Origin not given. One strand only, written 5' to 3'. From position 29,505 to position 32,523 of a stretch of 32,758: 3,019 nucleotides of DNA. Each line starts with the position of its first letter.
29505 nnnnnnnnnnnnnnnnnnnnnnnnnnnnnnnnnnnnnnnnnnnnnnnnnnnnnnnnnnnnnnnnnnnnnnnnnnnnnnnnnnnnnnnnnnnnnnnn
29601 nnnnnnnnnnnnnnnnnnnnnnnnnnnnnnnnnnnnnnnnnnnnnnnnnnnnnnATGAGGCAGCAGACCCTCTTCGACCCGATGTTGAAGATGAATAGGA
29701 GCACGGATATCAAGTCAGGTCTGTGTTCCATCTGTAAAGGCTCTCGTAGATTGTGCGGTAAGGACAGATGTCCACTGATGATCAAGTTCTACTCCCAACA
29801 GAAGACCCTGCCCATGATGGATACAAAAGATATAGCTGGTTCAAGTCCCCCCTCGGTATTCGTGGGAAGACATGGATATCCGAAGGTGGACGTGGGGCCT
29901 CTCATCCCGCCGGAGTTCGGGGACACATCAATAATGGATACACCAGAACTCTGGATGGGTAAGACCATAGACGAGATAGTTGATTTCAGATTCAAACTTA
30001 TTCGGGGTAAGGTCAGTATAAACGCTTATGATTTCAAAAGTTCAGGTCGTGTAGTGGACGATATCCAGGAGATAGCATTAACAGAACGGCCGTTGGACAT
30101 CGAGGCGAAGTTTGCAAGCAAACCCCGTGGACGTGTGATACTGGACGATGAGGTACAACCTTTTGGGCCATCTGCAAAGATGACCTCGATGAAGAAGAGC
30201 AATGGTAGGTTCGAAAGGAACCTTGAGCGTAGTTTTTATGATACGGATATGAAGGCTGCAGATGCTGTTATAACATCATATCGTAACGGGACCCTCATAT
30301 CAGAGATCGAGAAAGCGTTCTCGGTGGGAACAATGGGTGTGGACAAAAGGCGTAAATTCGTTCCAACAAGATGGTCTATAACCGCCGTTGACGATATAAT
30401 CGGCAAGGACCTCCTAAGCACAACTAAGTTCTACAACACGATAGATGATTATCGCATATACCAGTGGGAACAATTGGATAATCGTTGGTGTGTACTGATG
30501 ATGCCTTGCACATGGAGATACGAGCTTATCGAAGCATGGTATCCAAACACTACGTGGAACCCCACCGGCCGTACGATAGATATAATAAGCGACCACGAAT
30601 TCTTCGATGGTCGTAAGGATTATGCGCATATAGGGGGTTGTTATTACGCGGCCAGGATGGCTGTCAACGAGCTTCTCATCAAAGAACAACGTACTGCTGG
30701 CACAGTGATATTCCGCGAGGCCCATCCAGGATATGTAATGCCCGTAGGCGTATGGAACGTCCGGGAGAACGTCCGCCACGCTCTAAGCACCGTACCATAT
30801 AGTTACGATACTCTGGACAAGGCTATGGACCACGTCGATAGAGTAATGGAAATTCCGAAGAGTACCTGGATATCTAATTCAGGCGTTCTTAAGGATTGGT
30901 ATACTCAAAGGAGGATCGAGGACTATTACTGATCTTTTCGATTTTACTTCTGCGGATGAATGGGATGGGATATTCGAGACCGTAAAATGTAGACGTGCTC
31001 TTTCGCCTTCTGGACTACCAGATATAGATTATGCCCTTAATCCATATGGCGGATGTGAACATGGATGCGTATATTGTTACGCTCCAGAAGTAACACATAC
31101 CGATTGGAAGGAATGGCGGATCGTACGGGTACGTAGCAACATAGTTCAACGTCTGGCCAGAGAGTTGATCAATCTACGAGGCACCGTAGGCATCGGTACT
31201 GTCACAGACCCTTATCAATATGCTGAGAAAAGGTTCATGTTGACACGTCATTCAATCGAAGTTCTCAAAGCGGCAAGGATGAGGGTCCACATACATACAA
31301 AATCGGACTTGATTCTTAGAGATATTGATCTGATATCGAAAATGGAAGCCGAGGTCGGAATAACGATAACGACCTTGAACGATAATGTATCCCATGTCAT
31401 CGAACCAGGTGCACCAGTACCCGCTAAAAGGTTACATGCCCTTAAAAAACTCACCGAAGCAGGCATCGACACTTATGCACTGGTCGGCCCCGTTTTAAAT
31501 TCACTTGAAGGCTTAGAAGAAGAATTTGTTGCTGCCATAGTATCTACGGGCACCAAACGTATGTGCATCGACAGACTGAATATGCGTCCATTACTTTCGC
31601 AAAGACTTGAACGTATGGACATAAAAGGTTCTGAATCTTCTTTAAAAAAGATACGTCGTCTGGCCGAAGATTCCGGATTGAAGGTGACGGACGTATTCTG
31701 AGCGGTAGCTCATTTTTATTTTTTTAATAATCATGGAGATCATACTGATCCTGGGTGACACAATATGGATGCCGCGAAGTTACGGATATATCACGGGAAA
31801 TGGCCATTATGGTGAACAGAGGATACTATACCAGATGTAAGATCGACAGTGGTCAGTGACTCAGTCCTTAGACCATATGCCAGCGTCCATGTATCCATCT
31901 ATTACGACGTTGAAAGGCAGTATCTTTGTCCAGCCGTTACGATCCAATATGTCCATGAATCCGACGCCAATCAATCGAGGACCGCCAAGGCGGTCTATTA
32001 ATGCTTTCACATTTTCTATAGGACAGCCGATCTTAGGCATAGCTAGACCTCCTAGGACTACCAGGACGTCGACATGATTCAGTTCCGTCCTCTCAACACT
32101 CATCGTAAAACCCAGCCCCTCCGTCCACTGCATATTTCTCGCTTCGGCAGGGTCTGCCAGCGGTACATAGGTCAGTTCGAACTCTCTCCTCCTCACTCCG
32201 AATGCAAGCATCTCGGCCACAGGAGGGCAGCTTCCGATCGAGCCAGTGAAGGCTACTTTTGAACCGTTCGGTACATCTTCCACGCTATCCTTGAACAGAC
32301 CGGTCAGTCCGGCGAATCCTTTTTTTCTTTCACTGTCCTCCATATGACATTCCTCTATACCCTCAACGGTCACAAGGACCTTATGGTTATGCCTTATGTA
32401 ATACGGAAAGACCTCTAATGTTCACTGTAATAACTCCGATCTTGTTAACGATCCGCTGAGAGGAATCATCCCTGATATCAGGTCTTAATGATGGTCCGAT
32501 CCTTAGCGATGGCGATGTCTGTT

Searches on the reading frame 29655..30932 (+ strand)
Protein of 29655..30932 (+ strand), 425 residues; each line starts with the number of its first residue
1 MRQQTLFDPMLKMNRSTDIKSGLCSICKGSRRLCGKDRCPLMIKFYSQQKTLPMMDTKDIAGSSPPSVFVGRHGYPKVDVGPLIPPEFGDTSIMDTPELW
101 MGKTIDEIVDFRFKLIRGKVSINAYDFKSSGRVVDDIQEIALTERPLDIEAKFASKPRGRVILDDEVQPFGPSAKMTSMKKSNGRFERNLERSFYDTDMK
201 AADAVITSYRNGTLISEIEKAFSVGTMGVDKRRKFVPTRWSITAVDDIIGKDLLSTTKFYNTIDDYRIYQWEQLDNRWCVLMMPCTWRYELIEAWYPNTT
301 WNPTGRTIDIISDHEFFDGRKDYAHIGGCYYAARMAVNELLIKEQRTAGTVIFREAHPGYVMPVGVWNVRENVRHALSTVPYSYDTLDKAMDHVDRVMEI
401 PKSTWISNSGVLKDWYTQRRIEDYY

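Call 75: search_protein_families(library=pfam, proteins=[window:29655-30932:+], max_evalue=0.0001)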
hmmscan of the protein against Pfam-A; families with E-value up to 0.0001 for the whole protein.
window:29655-30932:+ (425 aa): 2 families
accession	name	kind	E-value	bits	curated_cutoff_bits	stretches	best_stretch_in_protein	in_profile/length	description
PF04894.17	Nre_N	-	2.7e-99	332.8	25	1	33-302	1-270/270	Archaeal Nre, N-terminal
PF04895.17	Nre_C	-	5.9e-37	126.4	27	1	317-424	3-110/110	Archaeal Nre, C-terminal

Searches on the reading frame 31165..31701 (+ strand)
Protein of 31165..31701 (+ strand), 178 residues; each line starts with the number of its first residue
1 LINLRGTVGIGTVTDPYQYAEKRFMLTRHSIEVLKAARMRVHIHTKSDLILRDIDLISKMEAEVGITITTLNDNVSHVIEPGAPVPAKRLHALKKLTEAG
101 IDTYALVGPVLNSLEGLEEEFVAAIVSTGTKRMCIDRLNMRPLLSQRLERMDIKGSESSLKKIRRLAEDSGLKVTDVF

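Call 75: search_protein_families(library=pfam, proteins=[window:31165-31701:+], max_evalue=0.0001)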
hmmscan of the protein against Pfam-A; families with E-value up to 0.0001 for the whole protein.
window:31165-31701:+ (178 aa): 1 family
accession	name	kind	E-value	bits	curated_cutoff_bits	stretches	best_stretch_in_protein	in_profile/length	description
PF04055.27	Radical_SAM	-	7e-08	33.2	29.5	1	8-108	51-150/166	Radical SAM superfamily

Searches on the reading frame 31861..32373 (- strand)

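Call 75: search_protein_families(library=pfam, proteins=[window:31861-32373:-], max_evalue=0.0001)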
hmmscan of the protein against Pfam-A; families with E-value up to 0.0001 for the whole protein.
window:31861-32373:- (170 aa): 1 family
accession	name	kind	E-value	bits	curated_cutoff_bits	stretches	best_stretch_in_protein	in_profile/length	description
PF09897.14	DUF2124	-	1.5e-35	122.6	27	1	18-162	1-140/141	Uncharacterized protein conserved in archaea (DUF2124)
